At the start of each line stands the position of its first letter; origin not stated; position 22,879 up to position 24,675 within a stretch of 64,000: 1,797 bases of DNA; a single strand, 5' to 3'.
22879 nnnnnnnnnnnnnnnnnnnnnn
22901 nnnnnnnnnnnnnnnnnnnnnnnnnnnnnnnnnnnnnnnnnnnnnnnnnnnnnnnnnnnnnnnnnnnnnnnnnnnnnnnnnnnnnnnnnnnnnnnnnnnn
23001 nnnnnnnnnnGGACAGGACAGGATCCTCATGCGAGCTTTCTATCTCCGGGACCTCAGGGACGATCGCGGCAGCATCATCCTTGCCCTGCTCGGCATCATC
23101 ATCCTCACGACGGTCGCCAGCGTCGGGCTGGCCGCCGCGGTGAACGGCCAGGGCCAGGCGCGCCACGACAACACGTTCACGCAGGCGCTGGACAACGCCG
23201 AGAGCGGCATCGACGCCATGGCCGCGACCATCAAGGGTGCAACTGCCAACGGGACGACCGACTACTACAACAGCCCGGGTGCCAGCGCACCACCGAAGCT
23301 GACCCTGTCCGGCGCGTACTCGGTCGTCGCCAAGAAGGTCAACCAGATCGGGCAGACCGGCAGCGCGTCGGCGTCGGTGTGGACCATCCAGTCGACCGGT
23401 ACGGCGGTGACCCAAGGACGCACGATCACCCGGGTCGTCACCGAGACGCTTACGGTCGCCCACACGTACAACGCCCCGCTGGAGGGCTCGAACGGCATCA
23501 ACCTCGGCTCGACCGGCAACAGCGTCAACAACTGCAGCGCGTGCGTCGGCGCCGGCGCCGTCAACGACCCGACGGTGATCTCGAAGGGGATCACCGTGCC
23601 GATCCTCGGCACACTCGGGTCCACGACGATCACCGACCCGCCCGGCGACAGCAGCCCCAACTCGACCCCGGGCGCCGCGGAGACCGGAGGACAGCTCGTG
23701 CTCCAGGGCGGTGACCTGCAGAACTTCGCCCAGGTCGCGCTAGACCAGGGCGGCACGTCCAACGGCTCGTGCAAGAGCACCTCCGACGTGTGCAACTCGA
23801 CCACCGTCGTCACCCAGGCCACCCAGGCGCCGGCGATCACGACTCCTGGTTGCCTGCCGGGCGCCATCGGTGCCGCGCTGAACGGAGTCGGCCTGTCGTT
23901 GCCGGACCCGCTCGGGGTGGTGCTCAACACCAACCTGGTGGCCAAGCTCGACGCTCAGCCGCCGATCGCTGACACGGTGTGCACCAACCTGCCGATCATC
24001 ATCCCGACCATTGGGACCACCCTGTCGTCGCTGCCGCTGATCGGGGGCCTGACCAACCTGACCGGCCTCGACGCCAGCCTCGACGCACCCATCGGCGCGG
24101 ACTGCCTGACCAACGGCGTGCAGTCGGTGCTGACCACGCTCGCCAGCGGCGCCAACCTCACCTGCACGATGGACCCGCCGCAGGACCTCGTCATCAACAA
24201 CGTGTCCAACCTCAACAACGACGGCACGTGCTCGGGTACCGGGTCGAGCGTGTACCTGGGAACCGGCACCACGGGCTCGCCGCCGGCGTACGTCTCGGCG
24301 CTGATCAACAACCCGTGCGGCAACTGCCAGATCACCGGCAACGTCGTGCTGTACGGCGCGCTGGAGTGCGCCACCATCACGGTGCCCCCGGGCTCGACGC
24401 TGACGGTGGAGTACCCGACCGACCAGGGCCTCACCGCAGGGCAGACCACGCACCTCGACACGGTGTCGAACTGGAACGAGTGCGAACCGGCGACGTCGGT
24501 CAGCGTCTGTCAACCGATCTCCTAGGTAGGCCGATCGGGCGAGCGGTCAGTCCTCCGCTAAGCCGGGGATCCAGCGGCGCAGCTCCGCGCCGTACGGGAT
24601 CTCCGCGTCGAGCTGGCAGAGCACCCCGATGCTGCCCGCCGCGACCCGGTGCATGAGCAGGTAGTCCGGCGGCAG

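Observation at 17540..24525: Tandemly duplicated type IV pilin-like gene triplets (large pilin / pseudopilin / PilX-N-like) with no ATPase or prepilin peptidase nearby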

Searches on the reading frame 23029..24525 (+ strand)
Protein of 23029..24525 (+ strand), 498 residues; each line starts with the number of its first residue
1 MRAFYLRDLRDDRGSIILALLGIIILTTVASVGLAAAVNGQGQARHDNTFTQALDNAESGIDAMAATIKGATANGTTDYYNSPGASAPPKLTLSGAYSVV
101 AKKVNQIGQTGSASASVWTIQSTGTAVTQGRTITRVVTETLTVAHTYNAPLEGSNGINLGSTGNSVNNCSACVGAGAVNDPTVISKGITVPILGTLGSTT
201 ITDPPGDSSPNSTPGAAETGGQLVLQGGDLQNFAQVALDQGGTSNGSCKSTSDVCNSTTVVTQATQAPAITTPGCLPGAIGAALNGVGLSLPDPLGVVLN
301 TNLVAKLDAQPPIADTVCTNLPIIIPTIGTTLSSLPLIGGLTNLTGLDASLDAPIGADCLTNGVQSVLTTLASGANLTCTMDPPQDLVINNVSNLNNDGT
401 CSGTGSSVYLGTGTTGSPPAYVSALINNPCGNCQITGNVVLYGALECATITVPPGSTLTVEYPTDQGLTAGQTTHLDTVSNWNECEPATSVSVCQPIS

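Call 3: search_protein_families(library=pfam, proteins=[window:23029-24525:+], max_evalue=1)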
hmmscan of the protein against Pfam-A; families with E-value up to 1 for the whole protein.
window:23029-24525:+ (498 aa): 1 family
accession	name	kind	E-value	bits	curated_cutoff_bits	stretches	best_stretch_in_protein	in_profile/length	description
PF23957.1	DUF7286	-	0.0048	15.8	27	1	11-64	2-53/1000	Family of unknown function (DUF7286)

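Call 4: search_protein_families(library=ncbifam, proteins=[window:23029-24525:+], max_evalue=1)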
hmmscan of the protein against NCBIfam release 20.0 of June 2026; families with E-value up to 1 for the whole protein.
window:23029-24525:+ (498 aa): 0 families
